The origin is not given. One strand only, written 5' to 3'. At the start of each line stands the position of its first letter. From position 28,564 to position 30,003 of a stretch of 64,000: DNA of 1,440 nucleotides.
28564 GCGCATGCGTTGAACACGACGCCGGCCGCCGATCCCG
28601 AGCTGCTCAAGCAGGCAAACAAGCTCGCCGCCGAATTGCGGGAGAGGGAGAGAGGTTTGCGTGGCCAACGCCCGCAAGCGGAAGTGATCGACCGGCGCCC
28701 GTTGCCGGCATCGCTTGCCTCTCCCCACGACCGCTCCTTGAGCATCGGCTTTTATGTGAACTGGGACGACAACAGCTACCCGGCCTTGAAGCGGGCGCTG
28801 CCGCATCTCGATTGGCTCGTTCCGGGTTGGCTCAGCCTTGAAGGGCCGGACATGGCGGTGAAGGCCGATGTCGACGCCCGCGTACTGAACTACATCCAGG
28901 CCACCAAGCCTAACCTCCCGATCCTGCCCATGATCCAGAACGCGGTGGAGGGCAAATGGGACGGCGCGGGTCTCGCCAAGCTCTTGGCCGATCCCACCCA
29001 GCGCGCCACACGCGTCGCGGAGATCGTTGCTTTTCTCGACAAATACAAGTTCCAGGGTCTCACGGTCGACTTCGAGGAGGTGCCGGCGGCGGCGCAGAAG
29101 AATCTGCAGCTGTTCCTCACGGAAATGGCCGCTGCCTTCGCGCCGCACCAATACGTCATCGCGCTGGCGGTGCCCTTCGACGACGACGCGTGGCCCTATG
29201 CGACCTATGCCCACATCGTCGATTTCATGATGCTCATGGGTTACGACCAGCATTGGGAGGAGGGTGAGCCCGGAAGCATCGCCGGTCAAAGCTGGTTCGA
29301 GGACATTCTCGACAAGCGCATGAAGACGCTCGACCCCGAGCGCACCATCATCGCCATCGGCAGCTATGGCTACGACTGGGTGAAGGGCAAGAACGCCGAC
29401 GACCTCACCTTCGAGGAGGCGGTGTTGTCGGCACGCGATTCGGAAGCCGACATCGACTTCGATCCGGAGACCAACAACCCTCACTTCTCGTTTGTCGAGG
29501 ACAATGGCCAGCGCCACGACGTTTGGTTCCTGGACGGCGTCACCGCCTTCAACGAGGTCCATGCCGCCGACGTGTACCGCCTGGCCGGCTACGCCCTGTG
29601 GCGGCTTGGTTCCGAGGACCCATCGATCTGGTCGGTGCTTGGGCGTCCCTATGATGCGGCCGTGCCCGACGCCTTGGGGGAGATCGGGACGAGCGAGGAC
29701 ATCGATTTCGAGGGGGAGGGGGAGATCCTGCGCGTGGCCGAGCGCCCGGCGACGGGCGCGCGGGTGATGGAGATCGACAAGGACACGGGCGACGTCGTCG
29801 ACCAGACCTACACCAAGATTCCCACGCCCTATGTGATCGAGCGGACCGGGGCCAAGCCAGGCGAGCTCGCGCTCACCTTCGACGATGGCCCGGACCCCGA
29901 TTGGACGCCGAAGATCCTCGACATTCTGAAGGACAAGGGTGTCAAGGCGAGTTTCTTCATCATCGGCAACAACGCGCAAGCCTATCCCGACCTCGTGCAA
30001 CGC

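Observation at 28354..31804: Single gene fusing GH18-like hydrolase, CE4 deacetylase and GT2 synthase domains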

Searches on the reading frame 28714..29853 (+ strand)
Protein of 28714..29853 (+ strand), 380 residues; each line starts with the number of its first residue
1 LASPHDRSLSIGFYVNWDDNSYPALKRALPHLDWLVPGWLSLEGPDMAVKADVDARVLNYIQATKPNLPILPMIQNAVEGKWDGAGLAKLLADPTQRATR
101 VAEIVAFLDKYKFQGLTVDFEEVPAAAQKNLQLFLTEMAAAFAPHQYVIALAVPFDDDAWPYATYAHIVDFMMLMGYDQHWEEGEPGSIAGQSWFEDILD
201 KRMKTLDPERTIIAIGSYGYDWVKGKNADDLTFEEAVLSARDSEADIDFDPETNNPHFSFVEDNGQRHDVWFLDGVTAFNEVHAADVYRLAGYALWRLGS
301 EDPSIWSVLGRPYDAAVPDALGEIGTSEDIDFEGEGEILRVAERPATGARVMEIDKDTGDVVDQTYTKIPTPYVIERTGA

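Call 77: search_protein_representatives(protein=window:28714-29853:+)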
Query: 380 residues. Proteins with E-value up to 0.001 (for the whole library): 5880; up to 1e-10: 3105; up to 1e-30: 547. The best 150 are listed.
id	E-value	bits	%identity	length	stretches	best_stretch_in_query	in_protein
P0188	1.9e-174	596.4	69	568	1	5-367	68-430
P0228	4.0e-152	522.9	66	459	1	1-320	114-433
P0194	2.8e-145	500.4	56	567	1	5-379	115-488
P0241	1.5e-130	451.9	52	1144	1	5-380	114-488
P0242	5.6e-122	423.7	60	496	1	4-311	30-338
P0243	1.8e-120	418.7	76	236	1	67-300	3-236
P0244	2.1e-119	415.2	56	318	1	5-317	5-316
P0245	5.3e-118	410.6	49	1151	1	7-379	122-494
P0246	7.0e-116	403.6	49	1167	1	3-379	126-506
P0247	1.5e-111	389.4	57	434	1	2-293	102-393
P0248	1.5e-106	372.9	46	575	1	4-366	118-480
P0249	6.4e-106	370.8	57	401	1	6-292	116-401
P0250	1.4e-102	359.8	66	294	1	5-233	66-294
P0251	1.5e-94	333.3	46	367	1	7-309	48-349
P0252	1.0e-93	330.6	46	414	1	7-316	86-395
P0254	8.1e-90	317.8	31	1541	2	11-375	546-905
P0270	1.4e-78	280.8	29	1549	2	11-370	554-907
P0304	4.5e-66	239.6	36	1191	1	9-379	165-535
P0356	6.5e-58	212.8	33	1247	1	9-380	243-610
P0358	9.4e-58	212.2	32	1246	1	11-379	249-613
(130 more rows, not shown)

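Call 78: search_protein_families(library=pfam, proteins=[P0254, P0270, P0356, P0358, P0304], max_evalue=0.0001)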
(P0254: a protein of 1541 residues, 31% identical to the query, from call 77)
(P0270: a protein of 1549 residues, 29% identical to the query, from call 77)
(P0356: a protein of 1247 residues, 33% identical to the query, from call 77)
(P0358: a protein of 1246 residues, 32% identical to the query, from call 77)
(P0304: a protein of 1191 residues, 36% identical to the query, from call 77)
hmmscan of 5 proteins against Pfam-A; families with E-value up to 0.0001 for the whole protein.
P0254 (1541 aa): 7 families
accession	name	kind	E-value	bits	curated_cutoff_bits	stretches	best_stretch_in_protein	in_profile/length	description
PF00704.34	Glyco_hydro_18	-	9.5e-42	144.2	29.6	2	597-829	62-315/317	Glycosyl hydrolases family 18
PF01522.26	Polysacc_deac_1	-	2.2e-35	121.7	23.1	1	910-1014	3-106/124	Polysaccharide deacetylase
PF00535.33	Glycos_transf_2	-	8.5e-31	107.6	23.3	1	1186-1313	1-129/168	Glycosyl transferase family 2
PF13641.12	Glyco_tranf_2_3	-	1.5e-28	100.8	27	1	1185-1405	3-230/230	Glycosyltransferase like family 2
PF13632.12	Glyco_trans_2_3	-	5.5e-24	85.5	27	1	1266-1444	2-182/198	Glycosyl transferase family group 2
PF13506.12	Glyco_transf_21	-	1.3e-12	48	21.7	1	1250-1403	18-173/174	Glycosyl transferase family 21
PF10111.15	Glyco_tranf_2_2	-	4.4e-08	33.4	27.3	1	1186-1285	1-104/276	Glycosyltransferase like family 2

P0270 (1549 aa): 8 families
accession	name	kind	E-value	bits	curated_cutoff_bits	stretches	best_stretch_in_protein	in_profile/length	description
PF00704.34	Glyco_hydro_18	-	1.8e-32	113.7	29.6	2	570-837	18-315/317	Glycosyl hydrolases family 18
PF00535.33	Glycos_transf_2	-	5.5e-32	111.5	23.3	1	1191-1346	1-158/168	Glycosyl transferase family 2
PF13632.12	Glyco_trans_2_3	-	5.2e-24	85.6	27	1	1270-1477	1-190/198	Glycosyl transferase family group 2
PF13641.12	Glyco_tranf_2_3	-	8.3e-24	85.3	27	1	1188-1410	1-230/230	Glycosyltransferase like family 2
PF01522.26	Polysacc_deac_1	-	3.1e-14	53.4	23.1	1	916-1020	2-105/124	Polysaccharide deacetylase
PF13506.12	Glyco_transf_21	-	2.6e-11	43.7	21.7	1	1254-1407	17-172/174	Glycosyl transferase family 21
PF03142.21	Chitin_synth_2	-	4.2e-10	39.3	27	1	1266-1349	200-285/527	Chitin synthase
PF10111.15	Glyco_tranf_2_2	-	2.4e-06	27.7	27.3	1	1191-1290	1-104/276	Glycosyltransferase like family 2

P0356 (1247 aa): 8 families
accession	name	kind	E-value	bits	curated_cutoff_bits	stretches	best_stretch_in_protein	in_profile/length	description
PF13641.12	Glyco_tranf_2_3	-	1.8e-34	120.2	27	1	882-1104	1-230/230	Glycosyltransferase like family 2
PF01522.26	Polysacc_deac_1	-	1e-33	116.4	23.1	1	611-715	4-107/124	Polysaccharide deacetylase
PF00535.33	Glycos_transf_2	-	5.4e-33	114.7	23.3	1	885-1045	1-162/168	Glycosyl transferase family 2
PF13632.12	Glyco_trans_2_3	-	1.8e-24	87.1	27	1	964-1159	1-183/198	Glycosyl transferase family group 2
PF00704.34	Glyco_hydro_18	-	1.2e-17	65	29.6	1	289-531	53-315/317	Glycosyl hydrolases family 18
PF13506.12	Glyco_transf_21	-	1.7e-12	47.6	21.7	1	949-1101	18-172/174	Glycosyl transferase family 21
PF10111.15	Glyco_tranf_2_2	-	3e-08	33.9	27.3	1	885-977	1-97/276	Glycosyltransferase like family 2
PF03142.21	Chitin_synth_2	-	8.9e-08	31.7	27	1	959-1047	199-289/527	Chitin synthase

P0358 (1246 aa): 9 families
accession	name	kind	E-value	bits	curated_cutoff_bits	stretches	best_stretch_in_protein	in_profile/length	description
PF00535.33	Glycos_transf_2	-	8e-36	123.9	23.3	1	889-1036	1-149/168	Glycosyl transferase family 2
PF13641.12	Glyco_tranf_2_3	-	1.3e-33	117.4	27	1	886-1108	1-230/230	Glycosyltransferase like family 2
PF01522.26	Polysacc_deac_1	-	1.5e-33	115.8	23.1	1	614-719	3-107/124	Polysaccharide deacetylase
PF13632.12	Glyco_trans_2_3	-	6.4e-24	85.3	27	1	968-1152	1-183/198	Glycosyl transferase family group 2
PF00704.34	Glyco_hydro_18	-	2.8e-23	83.5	29.6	1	248-533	2-315/317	Glycosyl hydrolases family 18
PF13506.12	Glyco_transf_21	-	3.5e-11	43.3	21.7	1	953-1105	18-172/174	Glycosyl transferase family 21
PF10111.15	Glyco_tranf_2_2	-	1.5e-08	34.9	27.3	1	889-983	1-99/276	Glycosyltransferase like family 2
PF03142.21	Chitin_synth_2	-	4.5e-08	32.6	27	1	959-1054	195-292/527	Chitin synthase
PF09835.14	DUF2062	-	1.4e-06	28.8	27.4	1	17-136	17-141/147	Uncharacterized protein conserved in bacteria (DUF2062)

P0304 (1191 aa): 8 families
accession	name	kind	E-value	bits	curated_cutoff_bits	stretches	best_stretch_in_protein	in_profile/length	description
PF01522.26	Polysacc_deac_1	-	6.7e-35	120.2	23.1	1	540-640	7-106/124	Polysaccharide deacetylase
PF13641.12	Glyco_tranf_2_3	-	3.5e-32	112.7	27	1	809-1029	3-230/230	Glycosyltransferase like family 2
PF00535.33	Glycos_transf_2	-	2.1e-30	106.3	23.3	1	811-939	2-131/168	Glycosyl transferase family 2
PF13632.12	Glyco_trans_2_3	-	1.1e-20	74.8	27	1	890-1084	2-174/198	Glycosyl transferase family group 2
PF00704.34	Glyco_hydro_18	-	5.2e-14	53.1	29.6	1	185-457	20-315/317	Glycosyl hydrolases family 18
PF13506.12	Glyco_transf_21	-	2.7e-13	50.2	21.7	1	875-1026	19-172/174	Glycosyl transferase family 21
PF03142.21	Chitin_synth_2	-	1.1e-07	31.3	27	1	887-968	202-285/527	Chitin synthase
PF10111.15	Glyco_tranf_2_2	-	6.3e-06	26.3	27.3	1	811-909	2-104/276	Glycosyltransferase like family 2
